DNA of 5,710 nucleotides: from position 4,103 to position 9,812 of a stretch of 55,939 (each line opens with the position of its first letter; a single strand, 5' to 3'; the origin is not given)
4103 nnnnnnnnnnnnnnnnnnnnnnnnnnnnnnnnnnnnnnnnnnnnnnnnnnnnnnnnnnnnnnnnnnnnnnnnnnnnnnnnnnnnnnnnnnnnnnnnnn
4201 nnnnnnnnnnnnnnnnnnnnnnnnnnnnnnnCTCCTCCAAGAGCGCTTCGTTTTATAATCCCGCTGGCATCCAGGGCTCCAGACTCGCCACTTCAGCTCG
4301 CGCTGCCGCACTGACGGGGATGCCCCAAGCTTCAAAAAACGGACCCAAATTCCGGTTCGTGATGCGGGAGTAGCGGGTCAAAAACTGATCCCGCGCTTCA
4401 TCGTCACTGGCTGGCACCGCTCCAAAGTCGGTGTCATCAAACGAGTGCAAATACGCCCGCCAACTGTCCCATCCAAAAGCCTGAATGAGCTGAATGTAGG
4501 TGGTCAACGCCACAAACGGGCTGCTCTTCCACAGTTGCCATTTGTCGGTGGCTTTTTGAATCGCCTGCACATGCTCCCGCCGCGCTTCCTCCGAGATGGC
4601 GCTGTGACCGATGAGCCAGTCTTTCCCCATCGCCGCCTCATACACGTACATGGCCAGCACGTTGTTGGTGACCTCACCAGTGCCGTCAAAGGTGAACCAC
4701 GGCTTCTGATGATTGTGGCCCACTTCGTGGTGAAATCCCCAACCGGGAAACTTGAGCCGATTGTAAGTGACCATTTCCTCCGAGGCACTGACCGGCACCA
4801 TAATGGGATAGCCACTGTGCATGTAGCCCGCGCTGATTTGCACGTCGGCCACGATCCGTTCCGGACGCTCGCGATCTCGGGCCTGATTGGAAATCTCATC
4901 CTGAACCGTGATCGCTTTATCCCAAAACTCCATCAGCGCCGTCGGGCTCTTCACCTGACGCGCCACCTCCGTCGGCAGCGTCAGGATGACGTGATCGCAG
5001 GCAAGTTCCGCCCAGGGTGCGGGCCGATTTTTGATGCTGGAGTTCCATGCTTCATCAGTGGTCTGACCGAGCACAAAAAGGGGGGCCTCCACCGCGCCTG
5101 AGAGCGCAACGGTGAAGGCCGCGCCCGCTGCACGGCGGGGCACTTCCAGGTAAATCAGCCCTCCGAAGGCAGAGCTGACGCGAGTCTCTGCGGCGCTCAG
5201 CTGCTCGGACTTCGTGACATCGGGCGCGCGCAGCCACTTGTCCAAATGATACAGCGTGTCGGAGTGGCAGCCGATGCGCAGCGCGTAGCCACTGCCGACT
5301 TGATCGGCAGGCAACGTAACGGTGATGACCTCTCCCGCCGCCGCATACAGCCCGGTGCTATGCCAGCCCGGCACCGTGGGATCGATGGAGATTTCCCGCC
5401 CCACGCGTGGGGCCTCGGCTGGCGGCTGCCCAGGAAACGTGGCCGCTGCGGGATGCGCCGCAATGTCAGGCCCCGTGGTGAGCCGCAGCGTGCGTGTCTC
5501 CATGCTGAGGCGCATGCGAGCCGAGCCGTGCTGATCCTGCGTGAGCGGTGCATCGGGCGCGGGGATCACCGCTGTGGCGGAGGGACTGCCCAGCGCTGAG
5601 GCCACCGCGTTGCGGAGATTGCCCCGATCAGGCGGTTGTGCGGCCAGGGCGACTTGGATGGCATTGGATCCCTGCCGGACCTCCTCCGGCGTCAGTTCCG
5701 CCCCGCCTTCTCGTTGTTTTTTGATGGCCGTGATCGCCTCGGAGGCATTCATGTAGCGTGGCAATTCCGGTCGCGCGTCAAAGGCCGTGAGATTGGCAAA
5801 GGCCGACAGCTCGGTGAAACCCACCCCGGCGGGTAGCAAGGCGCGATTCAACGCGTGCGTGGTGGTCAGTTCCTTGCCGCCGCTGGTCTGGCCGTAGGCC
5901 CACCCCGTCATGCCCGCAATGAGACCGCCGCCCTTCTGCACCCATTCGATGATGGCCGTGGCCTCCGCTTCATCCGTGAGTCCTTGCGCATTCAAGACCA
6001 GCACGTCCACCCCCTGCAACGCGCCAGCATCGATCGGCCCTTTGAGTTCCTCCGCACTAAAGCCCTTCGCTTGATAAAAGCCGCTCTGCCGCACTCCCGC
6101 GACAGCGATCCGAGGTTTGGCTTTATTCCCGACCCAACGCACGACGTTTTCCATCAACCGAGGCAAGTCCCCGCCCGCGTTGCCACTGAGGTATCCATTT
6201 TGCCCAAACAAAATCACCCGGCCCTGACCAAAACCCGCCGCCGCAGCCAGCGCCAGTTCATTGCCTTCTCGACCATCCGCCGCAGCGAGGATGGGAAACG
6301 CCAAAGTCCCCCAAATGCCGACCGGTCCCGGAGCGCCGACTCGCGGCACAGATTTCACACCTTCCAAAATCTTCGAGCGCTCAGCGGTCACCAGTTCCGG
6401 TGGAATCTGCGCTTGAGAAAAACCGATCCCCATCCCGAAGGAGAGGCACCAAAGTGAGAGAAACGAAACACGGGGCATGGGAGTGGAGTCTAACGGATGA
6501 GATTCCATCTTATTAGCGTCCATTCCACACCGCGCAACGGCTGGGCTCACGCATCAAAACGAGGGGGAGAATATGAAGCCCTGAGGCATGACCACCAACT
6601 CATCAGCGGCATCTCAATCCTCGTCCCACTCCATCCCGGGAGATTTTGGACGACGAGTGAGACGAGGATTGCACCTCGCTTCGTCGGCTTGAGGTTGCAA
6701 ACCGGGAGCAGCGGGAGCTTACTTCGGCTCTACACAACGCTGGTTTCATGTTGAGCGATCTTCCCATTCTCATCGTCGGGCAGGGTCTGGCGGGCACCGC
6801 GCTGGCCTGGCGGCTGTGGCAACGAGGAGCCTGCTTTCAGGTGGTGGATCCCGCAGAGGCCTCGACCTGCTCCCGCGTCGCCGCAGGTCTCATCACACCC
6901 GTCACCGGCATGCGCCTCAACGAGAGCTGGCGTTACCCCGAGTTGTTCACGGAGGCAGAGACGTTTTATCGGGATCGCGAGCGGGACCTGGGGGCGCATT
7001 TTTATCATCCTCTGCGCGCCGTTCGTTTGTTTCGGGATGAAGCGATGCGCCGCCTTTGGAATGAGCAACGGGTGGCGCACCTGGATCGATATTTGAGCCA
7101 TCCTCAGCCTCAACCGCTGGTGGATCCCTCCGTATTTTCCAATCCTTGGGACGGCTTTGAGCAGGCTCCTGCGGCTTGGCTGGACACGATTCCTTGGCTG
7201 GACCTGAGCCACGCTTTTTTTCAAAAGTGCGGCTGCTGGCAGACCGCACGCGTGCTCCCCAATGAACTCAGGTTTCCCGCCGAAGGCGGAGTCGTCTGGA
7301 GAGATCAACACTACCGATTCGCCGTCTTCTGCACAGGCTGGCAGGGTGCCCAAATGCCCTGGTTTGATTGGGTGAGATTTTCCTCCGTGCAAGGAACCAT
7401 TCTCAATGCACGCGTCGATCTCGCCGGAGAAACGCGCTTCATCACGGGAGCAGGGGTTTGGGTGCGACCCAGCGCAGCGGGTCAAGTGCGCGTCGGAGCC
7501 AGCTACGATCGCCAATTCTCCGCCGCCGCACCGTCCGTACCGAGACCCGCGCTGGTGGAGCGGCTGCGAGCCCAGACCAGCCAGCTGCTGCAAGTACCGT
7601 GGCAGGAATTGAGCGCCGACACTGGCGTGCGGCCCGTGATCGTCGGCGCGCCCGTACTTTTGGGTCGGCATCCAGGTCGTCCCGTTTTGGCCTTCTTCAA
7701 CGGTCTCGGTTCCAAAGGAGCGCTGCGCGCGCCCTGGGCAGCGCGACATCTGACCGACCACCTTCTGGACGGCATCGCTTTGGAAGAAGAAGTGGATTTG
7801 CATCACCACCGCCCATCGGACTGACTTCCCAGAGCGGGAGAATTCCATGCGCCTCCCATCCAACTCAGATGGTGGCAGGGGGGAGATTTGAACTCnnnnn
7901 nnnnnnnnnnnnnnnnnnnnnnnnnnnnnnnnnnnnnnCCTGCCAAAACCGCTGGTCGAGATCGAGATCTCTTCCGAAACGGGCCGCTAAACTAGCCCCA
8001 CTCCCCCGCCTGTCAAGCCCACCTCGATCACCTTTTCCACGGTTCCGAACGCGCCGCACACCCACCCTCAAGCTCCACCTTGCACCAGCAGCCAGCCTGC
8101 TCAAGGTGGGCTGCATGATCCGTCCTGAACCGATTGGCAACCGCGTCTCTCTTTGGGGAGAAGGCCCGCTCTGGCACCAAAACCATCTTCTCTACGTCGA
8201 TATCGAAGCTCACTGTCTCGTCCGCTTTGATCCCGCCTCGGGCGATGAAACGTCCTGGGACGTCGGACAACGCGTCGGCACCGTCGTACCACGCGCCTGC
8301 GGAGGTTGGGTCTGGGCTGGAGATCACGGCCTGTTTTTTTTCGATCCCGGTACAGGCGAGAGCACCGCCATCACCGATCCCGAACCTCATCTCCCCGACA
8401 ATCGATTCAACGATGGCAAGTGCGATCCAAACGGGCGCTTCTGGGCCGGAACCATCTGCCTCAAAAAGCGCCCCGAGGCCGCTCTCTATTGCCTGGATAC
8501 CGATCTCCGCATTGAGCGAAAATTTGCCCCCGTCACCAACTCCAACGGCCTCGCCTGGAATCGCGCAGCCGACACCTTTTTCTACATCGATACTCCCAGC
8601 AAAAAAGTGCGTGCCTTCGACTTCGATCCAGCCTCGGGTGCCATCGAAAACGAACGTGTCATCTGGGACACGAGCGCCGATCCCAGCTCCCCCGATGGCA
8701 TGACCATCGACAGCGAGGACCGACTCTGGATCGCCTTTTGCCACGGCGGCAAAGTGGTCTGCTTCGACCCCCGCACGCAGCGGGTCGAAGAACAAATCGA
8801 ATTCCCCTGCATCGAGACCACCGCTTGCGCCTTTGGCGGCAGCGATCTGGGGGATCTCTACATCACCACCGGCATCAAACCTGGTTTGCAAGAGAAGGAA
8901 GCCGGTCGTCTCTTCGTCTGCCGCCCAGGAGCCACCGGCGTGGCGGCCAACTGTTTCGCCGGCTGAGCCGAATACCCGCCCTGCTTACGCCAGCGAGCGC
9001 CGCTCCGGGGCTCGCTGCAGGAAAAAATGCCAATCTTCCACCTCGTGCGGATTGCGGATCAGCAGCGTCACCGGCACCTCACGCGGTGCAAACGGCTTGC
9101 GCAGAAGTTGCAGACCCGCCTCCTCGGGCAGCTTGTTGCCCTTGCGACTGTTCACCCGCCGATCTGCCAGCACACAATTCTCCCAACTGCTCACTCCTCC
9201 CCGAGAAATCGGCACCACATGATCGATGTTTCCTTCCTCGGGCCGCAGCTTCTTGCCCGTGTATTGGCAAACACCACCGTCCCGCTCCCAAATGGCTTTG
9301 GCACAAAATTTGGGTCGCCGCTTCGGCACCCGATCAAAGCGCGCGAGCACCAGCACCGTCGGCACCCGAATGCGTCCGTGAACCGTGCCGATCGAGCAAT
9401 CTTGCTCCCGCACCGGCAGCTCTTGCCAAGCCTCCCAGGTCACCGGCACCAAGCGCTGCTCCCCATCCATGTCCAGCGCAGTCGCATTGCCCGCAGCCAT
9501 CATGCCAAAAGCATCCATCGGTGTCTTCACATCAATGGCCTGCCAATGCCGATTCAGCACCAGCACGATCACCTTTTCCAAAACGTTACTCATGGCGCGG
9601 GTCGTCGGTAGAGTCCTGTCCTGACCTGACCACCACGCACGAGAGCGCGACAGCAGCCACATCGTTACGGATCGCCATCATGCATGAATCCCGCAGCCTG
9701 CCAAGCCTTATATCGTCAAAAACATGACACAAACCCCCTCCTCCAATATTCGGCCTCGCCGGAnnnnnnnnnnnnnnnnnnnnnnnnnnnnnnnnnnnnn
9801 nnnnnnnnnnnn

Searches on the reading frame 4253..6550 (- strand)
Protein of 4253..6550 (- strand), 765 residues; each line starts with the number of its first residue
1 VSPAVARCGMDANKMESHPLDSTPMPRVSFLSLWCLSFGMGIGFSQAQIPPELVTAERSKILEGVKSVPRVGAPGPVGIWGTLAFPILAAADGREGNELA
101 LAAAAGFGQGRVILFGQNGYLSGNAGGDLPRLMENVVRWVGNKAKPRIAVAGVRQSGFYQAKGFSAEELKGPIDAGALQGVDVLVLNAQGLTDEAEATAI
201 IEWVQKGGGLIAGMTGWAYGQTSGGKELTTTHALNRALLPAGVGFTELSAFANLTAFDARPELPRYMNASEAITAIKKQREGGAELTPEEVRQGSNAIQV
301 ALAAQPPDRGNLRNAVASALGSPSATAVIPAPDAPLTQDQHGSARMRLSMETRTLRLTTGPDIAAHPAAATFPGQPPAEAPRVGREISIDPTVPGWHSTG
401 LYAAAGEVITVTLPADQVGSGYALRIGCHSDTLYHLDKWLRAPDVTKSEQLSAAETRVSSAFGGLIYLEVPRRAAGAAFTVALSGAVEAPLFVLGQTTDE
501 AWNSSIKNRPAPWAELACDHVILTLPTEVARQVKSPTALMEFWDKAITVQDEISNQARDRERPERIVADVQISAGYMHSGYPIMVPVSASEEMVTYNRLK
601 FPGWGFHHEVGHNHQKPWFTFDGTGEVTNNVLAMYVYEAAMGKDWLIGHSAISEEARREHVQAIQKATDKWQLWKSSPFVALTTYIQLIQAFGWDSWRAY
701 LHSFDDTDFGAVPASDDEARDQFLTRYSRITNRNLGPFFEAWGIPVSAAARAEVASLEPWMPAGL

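Call 7: search_protein_families(library=pfam, proteins=[window:4253-6550:-], max_evalue=0.001)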
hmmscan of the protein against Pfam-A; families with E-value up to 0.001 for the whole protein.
window:4253-6550:- (765 aa): 2 families
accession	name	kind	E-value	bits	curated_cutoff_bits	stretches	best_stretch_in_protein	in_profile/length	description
PF13402.12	Peptidase_M60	-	1.5e-69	235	25.8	1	485-743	1-275/275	Peptidase M60, enhancin and enhancin-like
PF17291.7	M60-like_N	-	2e-20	73.2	23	1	381-483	4-105/106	N-terminal domain of M60-like peptidases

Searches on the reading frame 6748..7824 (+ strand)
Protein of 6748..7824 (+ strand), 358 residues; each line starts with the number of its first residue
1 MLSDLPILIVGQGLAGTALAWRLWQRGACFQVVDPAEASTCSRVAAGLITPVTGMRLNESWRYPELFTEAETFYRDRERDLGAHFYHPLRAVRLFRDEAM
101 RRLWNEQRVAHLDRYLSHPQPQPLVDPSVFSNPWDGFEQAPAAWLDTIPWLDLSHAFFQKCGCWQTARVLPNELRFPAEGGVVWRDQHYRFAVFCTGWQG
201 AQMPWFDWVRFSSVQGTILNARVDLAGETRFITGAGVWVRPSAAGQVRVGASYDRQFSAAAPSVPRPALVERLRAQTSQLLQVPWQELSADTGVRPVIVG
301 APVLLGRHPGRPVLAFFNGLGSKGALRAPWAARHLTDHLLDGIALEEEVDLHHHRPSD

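Call 7: search_protein_families(library=pfam, proteins=[window:6748-7824:+], max_evalue=0.001)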
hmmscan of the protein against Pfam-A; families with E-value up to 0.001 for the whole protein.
window:6748-7824:+ (358 aa): 1 family
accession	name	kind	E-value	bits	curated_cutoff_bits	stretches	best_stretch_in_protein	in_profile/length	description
PF01266.30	DAO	-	1e-17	65.2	27.9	1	7-337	2-352/353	FAD dependent oxidoreductase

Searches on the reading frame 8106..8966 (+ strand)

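Call 7: search_protein_families(library=pfam, proteins=[window:8106-8966:+], max_evalue=0.001)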
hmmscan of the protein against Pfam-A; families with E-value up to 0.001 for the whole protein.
window:8106-8966:+ (286 aa): 1 family
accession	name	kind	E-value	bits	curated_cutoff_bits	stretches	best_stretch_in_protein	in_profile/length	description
PF08450.18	SGL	-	3.1e-73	246.8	26.3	1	17-255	1-244/246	SMP-30/Gluconolactonase/LRE-like region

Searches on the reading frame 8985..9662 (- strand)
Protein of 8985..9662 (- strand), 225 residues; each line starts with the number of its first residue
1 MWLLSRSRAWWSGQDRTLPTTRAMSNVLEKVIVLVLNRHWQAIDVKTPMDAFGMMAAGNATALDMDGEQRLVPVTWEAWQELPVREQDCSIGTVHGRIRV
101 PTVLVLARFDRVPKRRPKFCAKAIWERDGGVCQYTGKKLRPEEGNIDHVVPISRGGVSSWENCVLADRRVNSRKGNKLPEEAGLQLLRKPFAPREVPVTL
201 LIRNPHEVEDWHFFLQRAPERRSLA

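Call 7: search_protein_families(library=pfam, proteins=[window:8985-9662:-], max_evalue=0.001)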
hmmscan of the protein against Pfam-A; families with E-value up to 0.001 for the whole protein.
window:8985-9662:- (225 aa): 3 families
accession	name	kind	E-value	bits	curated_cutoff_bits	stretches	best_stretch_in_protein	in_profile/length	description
PF13395.12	HNH_4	-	5.8e-09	36.2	22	1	132-179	1-53/54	HNH endonuclease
PF14279.12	HNH_5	-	5.2e-06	26.7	27.5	1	132-185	1-54/56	HNH endonuclease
PF01844.29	HNH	-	5.8e-06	26.8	21.4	1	132-177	1-47/47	HNH endonuclease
